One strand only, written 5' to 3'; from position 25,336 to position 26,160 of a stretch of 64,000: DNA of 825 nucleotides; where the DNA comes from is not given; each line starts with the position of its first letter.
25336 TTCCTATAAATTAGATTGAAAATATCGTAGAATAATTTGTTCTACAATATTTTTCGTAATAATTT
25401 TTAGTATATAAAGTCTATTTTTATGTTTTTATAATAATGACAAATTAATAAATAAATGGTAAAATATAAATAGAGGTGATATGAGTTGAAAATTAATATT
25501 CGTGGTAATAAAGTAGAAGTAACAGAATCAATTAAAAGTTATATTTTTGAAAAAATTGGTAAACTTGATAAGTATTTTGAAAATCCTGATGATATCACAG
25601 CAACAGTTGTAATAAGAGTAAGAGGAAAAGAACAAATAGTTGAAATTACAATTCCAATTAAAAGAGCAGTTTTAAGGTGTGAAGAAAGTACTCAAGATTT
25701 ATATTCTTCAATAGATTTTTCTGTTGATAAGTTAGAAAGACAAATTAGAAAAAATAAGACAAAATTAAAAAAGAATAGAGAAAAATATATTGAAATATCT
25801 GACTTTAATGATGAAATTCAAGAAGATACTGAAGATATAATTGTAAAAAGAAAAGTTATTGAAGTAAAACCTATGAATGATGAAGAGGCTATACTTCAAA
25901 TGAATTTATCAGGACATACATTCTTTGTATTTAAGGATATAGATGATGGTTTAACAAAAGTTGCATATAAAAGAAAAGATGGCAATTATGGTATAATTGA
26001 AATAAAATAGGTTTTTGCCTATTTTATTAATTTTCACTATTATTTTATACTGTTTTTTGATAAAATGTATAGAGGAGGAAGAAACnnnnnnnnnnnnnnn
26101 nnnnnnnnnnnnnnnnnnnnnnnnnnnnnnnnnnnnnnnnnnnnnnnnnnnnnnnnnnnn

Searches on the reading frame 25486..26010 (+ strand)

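Call 9: search_protein_families(library=pfam, proteins=[window:25486-26010:+])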
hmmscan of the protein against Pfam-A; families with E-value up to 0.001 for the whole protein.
window:25486-26010:+ (174 aa): 2 families
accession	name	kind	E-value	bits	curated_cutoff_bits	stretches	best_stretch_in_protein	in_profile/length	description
PF02482.25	Ribosomal_S30AE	-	3.3e-25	89.1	23.7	1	3-95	1-88/88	Sigma 54 modulation protein / S30EA ribosomal protein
PF16321.10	Ribosom_S30AE_C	-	1.1e-22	79.9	25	1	116-170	3-57/57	Sigma 54 modulation/S30EA ribosomal protein C terminus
